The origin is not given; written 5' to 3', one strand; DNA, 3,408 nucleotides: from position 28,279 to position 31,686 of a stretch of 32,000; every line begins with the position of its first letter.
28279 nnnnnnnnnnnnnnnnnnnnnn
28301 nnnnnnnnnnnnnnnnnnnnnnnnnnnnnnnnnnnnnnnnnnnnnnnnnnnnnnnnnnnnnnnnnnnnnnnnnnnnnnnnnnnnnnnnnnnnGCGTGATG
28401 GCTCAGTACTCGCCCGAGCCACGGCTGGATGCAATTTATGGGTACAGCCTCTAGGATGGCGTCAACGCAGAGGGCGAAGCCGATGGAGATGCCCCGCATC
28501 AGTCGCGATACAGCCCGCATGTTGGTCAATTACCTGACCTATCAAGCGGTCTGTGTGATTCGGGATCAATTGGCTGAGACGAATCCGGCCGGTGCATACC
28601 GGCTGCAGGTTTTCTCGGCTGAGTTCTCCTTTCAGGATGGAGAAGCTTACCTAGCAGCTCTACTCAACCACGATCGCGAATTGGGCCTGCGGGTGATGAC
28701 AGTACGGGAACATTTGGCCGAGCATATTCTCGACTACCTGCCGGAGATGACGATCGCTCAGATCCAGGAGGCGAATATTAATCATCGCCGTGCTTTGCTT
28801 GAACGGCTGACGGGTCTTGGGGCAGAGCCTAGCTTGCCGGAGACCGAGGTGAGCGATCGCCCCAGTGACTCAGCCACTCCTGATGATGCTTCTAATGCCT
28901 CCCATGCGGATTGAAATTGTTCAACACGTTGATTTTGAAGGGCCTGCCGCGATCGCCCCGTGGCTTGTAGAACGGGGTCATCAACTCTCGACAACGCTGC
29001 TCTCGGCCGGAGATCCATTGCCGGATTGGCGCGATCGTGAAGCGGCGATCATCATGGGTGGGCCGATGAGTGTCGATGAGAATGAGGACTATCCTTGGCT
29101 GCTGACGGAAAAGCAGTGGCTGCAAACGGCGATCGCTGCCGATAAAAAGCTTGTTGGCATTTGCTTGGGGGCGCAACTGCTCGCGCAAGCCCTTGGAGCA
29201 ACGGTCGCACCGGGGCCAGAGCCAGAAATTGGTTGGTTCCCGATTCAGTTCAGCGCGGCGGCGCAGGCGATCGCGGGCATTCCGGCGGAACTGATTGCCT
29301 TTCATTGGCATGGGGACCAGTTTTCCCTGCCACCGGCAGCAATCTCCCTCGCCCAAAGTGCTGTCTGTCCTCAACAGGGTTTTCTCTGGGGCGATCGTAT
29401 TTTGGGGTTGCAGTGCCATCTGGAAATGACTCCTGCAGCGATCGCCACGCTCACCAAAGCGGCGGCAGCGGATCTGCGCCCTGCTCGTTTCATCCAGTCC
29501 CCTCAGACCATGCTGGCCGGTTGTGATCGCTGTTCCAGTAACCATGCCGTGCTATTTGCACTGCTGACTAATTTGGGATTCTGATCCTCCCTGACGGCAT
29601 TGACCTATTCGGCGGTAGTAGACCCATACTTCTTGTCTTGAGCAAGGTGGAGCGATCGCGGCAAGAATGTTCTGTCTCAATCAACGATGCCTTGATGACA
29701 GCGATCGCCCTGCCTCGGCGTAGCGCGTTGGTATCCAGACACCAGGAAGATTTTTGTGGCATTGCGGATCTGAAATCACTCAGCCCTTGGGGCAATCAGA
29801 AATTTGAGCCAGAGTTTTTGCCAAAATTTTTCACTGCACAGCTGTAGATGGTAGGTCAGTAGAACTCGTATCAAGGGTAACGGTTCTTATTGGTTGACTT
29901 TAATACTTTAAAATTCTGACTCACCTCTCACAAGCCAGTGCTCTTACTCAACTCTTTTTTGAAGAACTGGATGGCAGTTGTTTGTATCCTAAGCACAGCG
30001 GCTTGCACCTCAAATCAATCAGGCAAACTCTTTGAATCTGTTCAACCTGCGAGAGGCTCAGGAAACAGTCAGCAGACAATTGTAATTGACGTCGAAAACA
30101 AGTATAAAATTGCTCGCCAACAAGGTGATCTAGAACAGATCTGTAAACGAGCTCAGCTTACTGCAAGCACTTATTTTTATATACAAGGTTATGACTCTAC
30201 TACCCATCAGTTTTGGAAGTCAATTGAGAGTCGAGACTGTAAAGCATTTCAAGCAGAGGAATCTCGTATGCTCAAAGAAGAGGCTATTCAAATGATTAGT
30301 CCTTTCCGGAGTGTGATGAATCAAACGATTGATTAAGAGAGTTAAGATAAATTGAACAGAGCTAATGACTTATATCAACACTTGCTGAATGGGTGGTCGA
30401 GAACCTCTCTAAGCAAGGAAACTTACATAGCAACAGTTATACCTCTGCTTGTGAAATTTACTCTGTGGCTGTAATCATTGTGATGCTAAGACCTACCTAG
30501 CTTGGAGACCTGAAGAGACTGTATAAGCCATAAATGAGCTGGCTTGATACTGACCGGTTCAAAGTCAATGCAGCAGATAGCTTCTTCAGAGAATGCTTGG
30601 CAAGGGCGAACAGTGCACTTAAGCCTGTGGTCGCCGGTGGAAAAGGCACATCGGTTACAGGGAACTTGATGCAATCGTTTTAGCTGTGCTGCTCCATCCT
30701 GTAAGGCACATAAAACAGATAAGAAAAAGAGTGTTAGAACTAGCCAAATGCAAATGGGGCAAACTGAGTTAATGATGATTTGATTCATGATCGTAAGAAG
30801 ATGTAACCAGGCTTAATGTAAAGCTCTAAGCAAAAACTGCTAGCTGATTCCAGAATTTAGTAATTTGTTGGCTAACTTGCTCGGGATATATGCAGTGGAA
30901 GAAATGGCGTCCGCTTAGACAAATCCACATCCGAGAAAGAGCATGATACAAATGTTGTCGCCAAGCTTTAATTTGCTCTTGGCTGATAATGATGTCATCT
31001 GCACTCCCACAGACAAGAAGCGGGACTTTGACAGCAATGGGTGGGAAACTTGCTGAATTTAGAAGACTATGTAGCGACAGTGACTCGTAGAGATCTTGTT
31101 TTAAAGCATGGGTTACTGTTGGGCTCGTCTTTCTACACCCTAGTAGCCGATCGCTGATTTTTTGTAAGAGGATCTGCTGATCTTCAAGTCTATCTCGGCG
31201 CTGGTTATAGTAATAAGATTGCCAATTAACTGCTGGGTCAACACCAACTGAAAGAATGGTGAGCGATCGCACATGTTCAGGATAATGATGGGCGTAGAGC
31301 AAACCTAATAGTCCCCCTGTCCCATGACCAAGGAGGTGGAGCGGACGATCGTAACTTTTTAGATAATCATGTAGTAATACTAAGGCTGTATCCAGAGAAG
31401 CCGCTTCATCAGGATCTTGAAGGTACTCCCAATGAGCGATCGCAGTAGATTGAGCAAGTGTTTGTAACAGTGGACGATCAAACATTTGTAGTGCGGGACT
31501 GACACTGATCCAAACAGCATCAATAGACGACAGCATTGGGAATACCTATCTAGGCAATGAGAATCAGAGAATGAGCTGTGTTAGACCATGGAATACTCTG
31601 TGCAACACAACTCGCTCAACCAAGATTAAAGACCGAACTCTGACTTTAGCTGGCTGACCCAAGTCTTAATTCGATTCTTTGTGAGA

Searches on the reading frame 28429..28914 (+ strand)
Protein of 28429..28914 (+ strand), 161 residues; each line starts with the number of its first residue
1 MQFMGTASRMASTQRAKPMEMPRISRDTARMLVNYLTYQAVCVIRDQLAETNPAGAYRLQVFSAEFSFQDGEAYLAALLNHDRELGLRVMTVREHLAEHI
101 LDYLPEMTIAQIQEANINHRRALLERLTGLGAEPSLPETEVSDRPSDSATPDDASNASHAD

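Call 3: search_protein_families(library=pfam, proteins=[window:28429-28914:+], max_evalue=0.01)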
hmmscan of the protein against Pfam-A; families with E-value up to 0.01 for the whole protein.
window:28429-28914:+ (161 aa): 1 family
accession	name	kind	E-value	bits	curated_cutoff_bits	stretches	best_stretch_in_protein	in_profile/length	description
PF02341.20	RbcX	-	4.1e-41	140.2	27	1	19-128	1-110/111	RbcX protein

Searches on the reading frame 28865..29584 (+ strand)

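Call 3: search_protein_families(library=pfam, proteins=[window:28865-29584:+], max_evalue=0.01)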
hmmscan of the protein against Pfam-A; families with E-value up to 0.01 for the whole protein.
window:28865-29584:+ (239 aa): 1 family
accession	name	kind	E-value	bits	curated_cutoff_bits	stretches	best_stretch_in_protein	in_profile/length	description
PF00117.34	GATase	-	7.3e-13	49.1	22.8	1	58-190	43-175/190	Glutamine amidotransferase class-I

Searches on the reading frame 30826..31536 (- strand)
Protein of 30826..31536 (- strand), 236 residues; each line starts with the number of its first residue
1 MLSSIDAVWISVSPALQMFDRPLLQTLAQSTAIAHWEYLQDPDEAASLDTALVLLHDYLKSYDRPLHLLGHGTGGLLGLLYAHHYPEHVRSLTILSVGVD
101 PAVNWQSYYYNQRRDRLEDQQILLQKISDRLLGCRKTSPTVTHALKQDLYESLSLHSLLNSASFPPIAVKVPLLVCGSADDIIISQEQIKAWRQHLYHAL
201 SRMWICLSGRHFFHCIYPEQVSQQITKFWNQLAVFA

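Call 3: search_protein_families(library=pfam, proteins=[window:30826-31536:-], max_evalue=0.01)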
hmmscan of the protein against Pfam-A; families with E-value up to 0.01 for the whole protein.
window:30826-31536:- (236 aa): 3 families
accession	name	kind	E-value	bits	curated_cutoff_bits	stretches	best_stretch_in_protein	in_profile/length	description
PF00561.26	Abhydrolase_1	-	1.8e-07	31.5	25.8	1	64-112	69-116/245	alpha/beta hydrolase fold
PF12146.15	Hydrolase_4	-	4e-06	26.8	27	1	60-131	72-152/239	Serine aminopeptidase, S33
PF12697.13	Abhydrolase_6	-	0.00023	22.3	26.3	1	45-213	45-205/217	Alpha/beta hydrolase family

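Call 12: search_protein_families(library=padloc, proteins=[window:30826-31536:-], max_evalue=0.001)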
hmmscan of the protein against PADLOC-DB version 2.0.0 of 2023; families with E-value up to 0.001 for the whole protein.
window:30826-31536:- (236 aa): 0 families
